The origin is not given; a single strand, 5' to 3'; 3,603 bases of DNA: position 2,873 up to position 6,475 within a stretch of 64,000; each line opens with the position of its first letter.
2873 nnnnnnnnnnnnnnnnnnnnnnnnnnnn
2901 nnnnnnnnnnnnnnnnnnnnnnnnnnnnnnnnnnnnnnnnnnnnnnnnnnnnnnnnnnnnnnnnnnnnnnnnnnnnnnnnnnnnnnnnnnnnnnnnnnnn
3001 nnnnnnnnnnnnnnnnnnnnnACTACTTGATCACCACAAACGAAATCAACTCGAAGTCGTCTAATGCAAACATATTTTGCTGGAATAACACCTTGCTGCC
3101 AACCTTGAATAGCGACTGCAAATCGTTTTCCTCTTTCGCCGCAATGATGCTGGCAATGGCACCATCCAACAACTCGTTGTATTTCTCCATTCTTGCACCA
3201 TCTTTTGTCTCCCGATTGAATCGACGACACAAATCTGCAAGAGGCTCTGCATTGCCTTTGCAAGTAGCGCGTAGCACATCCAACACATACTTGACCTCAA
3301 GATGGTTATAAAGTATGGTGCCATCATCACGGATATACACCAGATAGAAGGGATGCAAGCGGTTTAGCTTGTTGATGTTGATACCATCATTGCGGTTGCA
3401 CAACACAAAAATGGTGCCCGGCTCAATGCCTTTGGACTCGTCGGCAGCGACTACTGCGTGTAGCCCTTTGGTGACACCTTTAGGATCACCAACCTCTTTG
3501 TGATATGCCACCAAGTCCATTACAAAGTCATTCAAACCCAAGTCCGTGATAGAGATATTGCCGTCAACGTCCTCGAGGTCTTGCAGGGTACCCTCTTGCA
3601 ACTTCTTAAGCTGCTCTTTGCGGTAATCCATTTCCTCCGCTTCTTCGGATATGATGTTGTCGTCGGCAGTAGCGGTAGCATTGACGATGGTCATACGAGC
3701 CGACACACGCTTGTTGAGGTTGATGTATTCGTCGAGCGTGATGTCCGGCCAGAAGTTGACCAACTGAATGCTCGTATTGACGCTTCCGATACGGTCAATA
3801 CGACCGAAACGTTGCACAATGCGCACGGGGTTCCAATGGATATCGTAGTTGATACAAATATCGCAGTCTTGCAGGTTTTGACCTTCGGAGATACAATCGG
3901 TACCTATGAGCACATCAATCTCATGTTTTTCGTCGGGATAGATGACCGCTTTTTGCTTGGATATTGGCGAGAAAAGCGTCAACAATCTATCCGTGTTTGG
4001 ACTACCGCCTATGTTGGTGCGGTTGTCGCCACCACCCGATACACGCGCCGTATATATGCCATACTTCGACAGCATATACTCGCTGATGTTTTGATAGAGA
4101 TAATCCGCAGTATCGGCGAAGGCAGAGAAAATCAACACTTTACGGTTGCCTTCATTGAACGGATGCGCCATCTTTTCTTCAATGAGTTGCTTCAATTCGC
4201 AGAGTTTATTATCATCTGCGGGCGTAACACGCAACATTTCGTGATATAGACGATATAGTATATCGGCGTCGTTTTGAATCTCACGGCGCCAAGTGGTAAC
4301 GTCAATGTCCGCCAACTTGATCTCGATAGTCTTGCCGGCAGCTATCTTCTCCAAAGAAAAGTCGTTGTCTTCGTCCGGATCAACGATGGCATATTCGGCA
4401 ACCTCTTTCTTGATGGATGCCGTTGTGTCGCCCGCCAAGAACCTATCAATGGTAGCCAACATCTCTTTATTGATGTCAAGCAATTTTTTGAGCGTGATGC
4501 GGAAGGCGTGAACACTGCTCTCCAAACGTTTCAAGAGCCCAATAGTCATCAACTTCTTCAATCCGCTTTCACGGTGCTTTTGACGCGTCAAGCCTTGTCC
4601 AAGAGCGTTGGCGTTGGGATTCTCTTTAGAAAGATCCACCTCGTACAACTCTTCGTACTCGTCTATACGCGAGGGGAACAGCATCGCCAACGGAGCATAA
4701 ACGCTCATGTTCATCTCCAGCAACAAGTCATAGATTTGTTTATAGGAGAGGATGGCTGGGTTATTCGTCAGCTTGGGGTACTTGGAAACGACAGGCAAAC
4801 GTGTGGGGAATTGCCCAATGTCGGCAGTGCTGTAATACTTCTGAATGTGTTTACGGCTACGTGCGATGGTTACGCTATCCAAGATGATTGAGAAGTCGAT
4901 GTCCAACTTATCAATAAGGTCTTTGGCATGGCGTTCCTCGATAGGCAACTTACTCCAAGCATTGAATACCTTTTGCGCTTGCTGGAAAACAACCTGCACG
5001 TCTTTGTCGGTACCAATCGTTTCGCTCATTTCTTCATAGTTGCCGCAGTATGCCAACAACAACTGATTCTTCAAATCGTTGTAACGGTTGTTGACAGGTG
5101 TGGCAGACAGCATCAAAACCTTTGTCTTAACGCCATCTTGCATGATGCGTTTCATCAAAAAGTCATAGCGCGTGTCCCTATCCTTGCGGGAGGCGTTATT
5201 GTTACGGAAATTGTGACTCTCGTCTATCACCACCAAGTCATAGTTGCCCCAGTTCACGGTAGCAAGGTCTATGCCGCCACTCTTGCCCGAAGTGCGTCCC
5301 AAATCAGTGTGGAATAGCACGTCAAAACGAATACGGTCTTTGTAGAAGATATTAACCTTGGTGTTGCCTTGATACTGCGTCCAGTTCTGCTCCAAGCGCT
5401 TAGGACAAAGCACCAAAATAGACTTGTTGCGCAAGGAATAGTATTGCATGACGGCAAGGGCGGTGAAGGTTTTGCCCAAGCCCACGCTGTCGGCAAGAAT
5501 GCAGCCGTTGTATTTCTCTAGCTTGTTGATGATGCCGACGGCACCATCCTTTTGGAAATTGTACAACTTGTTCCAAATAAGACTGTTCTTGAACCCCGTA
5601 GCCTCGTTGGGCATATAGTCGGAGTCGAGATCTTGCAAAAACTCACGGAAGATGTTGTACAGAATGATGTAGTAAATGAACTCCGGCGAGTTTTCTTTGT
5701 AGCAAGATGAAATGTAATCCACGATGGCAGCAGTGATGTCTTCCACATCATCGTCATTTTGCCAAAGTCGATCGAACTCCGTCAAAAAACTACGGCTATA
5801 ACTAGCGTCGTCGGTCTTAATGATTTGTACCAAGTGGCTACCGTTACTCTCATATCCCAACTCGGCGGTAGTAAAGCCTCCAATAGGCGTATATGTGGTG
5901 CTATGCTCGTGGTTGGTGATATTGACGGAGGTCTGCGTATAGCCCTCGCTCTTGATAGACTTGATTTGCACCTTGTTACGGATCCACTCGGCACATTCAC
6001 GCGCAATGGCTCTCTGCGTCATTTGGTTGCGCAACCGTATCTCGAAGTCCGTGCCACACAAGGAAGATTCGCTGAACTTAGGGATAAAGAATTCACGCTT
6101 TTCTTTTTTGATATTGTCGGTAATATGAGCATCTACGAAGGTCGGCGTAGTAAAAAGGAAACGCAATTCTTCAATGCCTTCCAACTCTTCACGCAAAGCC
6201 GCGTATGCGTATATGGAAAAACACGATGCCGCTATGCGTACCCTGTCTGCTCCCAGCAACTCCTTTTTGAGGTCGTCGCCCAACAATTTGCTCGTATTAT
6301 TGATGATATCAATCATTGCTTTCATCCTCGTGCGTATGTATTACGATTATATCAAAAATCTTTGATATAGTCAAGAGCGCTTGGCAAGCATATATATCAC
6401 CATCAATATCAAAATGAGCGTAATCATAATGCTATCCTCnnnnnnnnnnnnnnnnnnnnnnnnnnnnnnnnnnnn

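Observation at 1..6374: Operon of helicase, 213-aa protein, beta-class methyltransferase and DUF2971-like protein with no recognisable nuclease: an R-M-like defence candidate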

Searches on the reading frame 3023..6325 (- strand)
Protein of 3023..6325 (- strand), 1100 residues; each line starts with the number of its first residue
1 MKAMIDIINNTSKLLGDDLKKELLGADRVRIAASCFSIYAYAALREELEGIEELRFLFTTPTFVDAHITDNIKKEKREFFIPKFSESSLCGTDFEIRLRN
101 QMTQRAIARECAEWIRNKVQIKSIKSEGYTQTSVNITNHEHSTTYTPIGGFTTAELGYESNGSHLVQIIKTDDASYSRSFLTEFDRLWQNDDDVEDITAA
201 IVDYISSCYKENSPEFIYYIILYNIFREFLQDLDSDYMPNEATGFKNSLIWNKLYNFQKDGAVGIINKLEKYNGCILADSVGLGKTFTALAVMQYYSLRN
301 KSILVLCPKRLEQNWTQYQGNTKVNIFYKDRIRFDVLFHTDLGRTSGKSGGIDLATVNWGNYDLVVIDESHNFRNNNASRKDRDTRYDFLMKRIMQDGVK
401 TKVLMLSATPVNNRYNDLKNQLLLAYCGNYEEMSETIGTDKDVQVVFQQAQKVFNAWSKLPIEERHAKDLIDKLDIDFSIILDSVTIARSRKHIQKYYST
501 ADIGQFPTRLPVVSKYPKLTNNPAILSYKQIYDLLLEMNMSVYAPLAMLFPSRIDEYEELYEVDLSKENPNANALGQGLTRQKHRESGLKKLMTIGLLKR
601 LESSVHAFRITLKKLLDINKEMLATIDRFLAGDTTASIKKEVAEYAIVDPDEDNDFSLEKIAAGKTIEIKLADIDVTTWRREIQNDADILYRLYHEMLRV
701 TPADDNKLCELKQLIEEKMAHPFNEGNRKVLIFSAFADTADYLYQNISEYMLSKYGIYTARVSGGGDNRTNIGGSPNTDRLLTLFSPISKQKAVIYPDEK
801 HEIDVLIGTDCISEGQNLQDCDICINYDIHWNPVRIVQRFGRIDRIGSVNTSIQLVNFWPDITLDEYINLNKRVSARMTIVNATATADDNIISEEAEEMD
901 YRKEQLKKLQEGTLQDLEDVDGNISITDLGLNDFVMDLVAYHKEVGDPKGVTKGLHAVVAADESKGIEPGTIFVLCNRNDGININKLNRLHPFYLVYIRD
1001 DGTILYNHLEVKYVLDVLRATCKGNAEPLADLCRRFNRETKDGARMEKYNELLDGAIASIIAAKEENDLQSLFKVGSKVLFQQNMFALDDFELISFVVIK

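Call 9: search_protein_families(library=pfam, proteins=[window:3023-6325:-], max_evalue=0.01)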
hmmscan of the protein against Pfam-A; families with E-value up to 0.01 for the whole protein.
window:3023-6325:- (1100 aa): 6 families
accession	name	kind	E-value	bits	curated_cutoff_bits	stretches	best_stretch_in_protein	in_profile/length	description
PF00271.37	Helicase_C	-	2.9e-14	53.7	23.5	1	715-847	10-110/110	Helicase conserved C-terminal domain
PF00176.29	SNF2-rel_dom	-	1.4e-11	44.5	24.9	1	266-317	10-68/290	SNF2-related domain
PF04851.21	ResIII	-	1.8e-07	31.6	22.5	1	256-411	6-163/164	Type III restriction enzyme, res subunit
PF00270.35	DEAD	-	9.9e-06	25.8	26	1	268-411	10-161/167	DEAD/DEAH box helicase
PF20720.3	nSTAND3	-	0.00088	19.4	27.2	1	265-330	10-72/155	Novel STAND NTPase 3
PF13872.12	AAA_34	-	0.0052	16.2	27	0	357-413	168-227/306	P-loop containing NTP hydrolase pore-1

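Call 10: search_protein_families(library=padloc, proteins=[window:3023-6325:-], max_evalue=0.01)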
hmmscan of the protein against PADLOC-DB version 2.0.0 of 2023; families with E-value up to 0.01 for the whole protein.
window:3023-6325:- (1100 aa): 40 families (the best 25 are shown)
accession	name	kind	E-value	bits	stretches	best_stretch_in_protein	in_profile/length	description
PDLC01075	C3a139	-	2.7e-114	381.5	1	4-1099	1-947/948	HKD+Snf2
PDLC02621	DrmD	-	1.8e-33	113.8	2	582-862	388-639/1040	DrmD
PDLC02623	DrmD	-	4e-29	99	2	704-894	509-669/1040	DrmD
PDLC00659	HmaA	-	5.7e-26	88.7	1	597-850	376-614/1176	SNF2 helicase / DEAD-box helicase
PDLC02193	PLD_Helicase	-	2.3e-24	83.6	1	684-905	649-858/905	-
PDLC02500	BrxHI|BrxHII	-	2.7e-24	83.8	2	800-858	527-584/933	BrxHI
PDLC02619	DrmD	-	1.7e-23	80.7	2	675-854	362-541/872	DrmD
PDLC04556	PDC-M27C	-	6.2e-23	79.1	3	257-317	39-102/892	-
PDLC03830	ZacC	-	4.3e-22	76.6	2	355-420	237-298/1019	-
PDLC02572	DrmA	-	2.2e-19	66.9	2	591-853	394-628/1043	DrmA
PDLC02843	DpdE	-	9.6e-19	64.8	2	276-416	179-303/1091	DpdE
PDLC02840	DpdE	-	1.5e-17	61.2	2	276-414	180-306/1091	DpdE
PDLC02632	DrmD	-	1.3e-16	58.3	2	596-854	402-632/662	DrmD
PDLC04554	PDC-M27C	-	5.3e-16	56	2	361-429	195-259/1217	-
PDLC02633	DrmD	-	1.4e-15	54.3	2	592-860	400-642/839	DrmD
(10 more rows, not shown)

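Call 11: search_protein_families(library=ncbifam, proteins=[window:3023-6325:-], max_evalue=0.01)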
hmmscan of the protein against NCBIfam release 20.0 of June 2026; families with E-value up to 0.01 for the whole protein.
window:3023-6325:- (1100 aa): 17 families
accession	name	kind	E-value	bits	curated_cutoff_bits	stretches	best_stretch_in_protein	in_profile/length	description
NF038317.1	DISARM_DrmD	equivalog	1.6e-43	149.3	610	3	582-865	372-627/1021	DISARM system SNF2-like helicase DrmD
NF042964.1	phospholipD_antiphage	equivalog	6.8e-38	130.6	1100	2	360-908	358-854/895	phospholipase D-like domain-containing anti-phage protein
NF038318.1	DISARM_DrmD_b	equivalog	2e-24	85.8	950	2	675-854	359-538/868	DISARM system SNF2-like helicase DrmD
NF041062.1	DpdE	equivalog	2.7e-24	85.2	500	2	276-417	174-304/1048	protein DpdE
NF053675.1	pilus_reg_Snf2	equivalog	1.5e-14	53.1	1100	1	226-416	557-742/1029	pilus expression-regulating Snf2 family helicase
NF003426.0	PRK04914.1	equivalog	3.5e-14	52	576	2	793-854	538-598/959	RNA polymerase-associated protein RapA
NF010337.0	PRK13766.1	equivalog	1.4e-09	36.7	610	1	682-878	326-497/781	Hef nuclease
NF058637.1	helic_SCO1167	equivalog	2.5e-07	29.1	1200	1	254-418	470-630/932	SCO1167/SCO6262 family helicase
NF053631.1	RNA_helic_CshA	equivalog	2.1e-06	26.9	646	1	790-907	275-393/434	degradosome RNA helicase CshA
NF041790.1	anti-phage_ZorD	equivalog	3.6e-05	21.9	1500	1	270-333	602-664/1035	type I Zorya anti-phage system protein ZorD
NF008394.0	PRK11192.1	equivalog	0.00011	21.1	507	1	799-859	294-354/441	ATP-dependent RNA helicase SrmB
TIGR02621.3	cas3_GSU0051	exception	0.00066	18.6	400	1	800-944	330-474/854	type I-G CRISPR-associated helicase/endonuclease Cas3g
TIGR04095.1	dnd_restrict_1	equivalog_domain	0.00084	18.4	600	0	254-317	9-72/451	DNA phosphorothioation system restriction enzyme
NF008744.0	PRK11776.1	equivalog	0.00095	17.8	524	1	802-859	292-349/460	ATP-dependent RNA helicase DbpA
NF053711.1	RNA_heli_RhlE1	exception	0.0023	16.8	750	1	800-857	292-349/434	RNA helicase RhlE1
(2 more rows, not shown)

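Call 35: search_solved_structures(query=window:3023-6325:-, max_evalue=0.001)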
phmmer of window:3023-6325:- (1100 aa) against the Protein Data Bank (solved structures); distinct sequences matched with E-value up to 0.001: 28.
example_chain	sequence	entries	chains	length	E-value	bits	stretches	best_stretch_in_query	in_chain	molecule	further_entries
6ne3_W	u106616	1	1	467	3.9e-08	35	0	249-317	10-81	SWI/SNF-related matrix-associated actin-dependent regulator of chromatin subfamily A membe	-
8v4y_W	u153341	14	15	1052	4.2e-08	34.9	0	239-317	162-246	SWI/SNF-related matrix-associated actin-dependent regulator of chromatin subfamily A membe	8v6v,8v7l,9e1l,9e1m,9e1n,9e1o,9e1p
5jxr_A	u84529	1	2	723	7.8e-07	30.7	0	252-498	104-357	Chromatin-remodeling complex ATPase-like protein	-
7otq_K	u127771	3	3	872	3.6e-06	28.5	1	254-318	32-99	Chromodomain-helicase-DNA-binding protein 1-like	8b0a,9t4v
7epu_B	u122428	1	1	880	3.7e-06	28.4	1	254-318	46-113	Chromodomain-helicase-DNA-binding protein 1-like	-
7enn_K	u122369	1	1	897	3.9e-06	28.3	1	254-318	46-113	Chromodomain-helicase-DNA-binding protein 1-like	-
1z63_A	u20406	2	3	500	4.1e-06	28.3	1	266-439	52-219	Helicase of the snf2/rad54 family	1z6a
8so8_A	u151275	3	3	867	7.3e-06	27.4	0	793-850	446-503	RNA polymerase-associated protein RapA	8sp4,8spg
6bog_A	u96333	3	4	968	9.8e-06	27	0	793-850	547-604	RNA polymerase-associated protein RapA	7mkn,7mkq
7m8e_F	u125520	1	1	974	1e-05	27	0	793-850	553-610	RNA polymerase-associated protein RapA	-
4s20_K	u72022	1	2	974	1.1e-05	26.8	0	793-850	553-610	RNA polymerase-associated protein RapA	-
6iy2_O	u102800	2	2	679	1.2e-05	26.7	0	804-935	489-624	Transcription regulatory protein SNF2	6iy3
5x0x_O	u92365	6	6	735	1.5e-05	26.4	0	804-935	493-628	Transcription regulatory protein SNF2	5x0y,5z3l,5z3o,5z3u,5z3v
6pwf_K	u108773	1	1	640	1.7e-05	26.3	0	254-499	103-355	chromatin remodeling factor ISWI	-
7ux9_P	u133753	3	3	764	5.4e-05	24.6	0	795-849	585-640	ATP-dependent DNA helicase DDM1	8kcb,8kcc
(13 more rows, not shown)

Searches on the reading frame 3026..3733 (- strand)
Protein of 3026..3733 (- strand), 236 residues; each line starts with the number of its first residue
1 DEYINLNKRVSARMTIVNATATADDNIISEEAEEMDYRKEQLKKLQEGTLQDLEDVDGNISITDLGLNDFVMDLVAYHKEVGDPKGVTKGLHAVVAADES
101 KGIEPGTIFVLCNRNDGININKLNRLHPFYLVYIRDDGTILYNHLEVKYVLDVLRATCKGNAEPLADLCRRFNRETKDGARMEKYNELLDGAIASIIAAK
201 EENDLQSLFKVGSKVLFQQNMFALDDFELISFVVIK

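Call 44: search_protein_families(library=pfam, proteins=[window:3026-3733:-], max_evalue=10)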
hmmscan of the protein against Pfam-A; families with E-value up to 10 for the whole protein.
seq(236 aa): 1 family
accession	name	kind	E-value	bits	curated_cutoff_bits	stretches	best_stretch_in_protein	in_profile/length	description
PF25340.1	BCD_RFX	-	0.04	13.8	24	1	144-222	152-229/270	RFX BCD domain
